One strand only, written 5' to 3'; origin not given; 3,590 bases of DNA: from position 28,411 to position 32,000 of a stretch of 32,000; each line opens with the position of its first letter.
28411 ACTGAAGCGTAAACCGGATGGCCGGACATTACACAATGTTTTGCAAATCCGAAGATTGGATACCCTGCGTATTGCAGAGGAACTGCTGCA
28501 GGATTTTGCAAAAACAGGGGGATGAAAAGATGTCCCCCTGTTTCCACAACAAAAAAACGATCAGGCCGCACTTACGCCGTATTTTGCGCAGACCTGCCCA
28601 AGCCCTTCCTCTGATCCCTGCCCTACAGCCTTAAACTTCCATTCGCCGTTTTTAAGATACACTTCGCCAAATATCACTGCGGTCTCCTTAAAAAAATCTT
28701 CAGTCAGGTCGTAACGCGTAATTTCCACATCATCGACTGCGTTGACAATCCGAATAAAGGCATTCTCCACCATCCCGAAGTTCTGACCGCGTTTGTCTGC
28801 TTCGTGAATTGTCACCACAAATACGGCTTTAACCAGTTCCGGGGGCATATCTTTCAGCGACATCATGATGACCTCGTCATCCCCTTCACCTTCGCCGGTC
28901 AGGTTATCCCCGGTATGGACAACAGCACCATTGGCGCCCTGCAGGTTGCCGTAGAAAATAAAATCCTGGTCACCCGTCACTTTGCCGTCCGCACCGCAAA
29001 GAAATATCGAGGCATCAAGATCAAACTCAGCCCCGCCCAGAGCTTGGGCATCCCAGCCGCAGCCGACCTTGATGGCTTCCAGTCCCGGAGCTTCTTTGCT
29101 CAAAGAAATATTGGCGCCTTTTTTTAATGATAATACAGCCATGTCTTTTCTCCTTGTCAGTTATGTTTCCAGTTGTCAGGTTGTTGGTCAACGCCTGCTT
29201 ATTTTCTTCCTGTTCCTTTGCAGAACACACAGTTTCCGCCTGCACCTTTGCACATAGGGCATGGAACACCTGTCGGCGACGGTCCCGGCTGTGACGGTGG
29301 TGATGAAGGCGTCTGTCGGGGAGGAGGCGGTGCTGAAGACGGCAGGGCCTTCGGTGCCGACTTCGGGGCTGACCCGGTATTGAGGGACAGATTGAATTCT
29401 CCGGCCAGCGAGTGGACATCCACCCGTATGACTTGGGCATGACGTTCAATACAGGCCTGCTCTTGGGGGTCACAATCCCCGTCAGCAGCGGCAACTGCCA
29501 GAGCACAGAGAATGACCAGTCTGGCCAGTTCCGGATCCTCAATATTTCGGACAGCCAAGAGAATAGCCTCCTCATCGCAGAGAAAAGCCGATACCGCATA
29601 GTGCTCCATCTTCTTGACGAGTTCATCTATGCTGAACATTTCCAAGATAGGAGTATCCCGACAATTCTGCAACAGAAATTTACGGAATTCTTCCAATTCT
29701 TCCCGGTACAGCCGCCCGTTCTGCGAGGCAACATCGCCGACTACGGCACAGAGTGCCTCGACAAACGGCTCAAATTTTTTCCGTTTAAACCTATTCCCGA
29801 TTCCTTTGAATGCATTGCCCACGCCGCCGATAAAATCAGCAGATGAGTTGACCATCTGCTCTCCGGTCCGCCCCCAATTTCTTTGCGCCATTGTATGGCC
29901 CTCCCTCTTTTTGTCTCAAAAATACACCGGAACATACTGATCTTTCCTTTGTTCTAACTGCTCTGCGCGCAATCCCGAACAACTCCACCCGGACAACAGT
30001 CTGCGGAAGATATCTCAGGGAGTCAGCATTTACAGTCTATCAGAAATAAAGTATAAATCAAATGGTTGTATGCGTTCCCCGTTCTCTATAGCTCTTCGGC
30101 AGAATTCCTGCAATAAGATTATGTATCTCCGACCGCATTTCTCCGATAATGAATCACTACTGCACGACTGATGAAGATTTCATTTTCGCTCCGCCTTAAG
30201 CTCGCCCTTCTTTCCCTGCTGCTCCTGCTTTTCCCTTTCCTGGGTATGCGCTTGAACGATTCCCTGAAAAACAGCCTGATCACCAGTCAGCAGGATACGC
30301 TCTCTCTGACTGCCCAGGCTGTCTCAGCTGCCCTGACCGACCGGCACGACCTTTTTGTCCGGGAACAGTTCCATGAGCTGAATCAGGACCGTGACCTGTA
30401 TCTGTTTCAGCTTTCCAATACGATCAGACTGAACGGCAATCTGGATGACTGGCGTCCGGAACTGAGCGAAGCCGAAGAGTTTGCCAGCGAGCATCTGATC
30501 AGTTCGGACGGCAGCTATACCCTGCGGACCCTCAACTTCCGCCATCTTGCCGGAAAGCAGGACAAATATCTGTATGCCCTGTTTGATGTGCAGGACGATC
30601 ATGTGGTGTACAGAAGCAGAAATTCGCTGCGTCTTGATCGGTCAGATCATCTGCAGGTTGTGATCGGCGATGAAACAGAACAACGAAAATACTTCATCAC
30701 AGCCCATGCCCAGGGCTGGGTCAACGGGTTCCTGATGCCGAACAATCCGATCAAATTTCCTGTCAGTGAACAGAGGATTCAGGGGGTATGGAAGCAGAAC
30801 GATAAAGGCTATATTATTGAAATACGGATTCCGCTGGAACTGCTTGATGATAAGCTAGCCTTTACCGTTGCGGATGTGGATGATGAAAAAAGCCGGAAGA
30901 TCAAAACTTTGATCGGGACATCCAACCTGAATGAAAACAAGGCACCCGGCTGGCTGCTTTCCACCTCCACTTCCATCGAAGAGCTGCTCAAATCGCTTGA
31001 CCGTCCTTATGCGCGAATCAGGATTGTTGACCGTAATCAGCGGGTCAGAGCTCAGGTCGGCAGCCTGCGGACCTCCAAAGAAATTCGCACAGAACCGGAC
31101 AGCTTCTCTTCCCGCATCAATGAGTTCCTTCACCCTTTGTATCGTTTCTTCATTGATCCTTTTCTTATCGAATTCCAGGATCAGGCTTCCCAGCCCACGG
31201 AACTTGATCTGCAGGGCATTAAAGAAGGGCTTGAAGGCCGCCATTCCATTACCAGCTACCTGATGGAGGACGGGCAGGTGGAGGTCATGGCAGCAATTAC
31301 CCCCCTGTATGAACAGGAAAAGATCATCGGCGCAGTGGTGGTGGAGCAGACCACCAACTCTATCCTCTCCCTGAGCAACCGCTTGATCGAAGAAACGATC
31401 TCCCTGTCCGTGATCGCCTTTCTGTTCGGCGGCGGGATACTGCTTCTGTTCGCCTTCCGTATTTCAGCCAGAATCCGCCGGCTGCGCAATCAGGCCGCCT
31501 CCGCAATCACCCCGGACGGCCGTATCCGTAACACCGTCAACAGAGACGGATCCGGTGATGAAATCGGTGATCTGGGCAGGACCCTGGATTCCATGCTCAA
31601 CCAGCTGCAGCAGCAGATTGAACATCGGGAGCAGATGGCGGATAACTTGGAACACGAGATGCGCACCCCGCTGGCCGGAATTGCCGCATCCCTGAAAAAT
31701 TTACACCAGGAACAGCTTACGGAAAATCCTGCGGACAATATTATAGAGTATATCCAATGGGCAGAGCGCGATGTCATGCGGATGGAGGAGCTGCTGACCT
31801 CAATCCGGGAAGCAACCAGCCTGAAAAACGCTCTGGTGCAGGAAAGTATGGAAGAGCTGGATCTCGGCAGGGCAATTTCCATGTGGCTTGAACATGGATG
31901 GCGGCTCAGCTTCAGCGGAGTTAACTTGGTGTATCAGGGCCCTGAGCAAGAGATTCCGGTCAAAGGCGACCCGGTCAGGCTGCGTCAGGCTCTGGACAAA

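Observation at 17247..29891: Non-canonical Ter-family locus combining signalling, a Ca2+ pump, a nucleoside-like biosynthetic module and zinc-knuckle TerD/TerB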

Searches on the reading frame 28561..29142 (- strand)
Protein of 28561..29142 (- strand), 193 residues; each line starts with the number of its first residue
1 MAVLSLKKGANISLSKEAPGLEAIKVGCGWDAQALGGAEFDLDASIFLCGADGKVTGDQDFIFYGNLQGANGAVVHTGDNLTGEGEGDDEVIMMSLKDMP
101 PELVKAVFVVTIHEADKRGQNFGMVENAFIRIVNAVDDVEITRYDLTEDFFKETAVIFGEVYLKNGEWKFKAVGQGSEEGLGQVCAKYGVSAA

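Call 3: search_protein_families(library=pfam, proteins=[window:28561-29142:-], max_evalue=0.01)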
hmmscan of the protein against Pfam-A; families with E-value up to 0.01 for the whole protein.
window:28561-29142:- (193 aa): 1 family
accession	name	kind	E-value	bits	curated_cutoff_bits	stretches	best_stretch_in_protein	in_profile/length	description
PF02342.23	TerD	-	2.8e-75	252.3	25.3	1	4-188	3-187/187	TerD domain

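Call 4: search_protein_families(library=ncbifam, proteins=[window:28561-29142:-], max_evalue=0.01)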
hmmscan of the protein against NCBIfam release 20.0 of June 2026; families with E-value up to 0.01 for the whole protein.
window:28561-29142:- (193 aa): 0 families

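Call 5: search_protein_families(library=padloc, proteins=[window:28561-29142:-], max_evalue=0.01)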
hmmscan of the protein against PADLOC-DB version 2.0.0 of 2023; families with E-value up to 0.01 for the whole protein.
window:28561-29142:- (193 aa): 0 families

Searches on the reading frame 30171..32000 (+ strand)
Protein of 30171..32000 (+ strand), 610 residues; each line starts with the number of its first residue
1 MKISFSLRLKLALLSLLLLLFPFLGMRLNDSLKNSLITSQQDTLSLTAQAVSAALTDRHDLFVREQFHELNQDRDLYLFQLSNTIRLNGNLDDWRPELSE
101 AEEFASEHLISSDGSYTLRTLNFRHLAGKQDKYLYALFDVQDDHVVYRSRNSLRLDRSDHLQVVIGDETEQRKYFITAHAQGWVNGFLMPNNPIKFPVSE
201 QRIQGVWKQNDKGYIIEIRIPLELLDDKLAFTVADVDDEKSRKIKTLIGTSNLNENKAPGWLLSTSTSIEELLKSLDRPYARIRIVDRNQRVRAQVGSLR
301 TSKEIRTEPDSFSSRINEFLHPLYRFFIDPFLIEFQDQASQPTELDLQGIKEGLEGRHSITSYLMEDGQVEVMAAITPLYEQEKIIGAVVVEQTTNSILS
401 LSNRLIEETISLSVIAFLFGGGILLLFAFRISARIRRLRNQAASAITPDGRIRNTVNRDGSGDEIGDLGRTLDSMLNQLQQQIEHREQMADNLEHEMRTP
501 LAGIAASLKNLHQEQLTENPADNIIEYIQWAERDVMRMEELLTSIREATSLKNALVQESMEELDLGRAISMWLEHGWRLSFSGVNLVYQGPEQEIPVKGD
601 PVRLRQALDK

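Call 55: search_protein_families(library=pfam, proteins=[window:30171-32000:+], max_evalue=0.01)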
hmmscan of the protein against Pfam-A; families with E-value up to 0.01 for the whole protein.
window:30171-32000:+ (610 aa): 3 families
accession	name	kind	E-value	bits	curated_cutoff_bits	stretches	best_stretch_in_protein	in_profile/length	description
PF00512.31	HisKA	-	4.8e-08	33.4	26.9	1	486-551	2-63/66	His Kinase A (phospho-acceptor) domain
PF06452.16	CBM9_1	-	9.5e-06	26.1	23.4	1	130-255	40-168/185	Carbohydrate family 9 binding domain-like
PF00672.30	HAMP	-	0.00012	22.8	25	1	427-481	2-53/53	HAMP domain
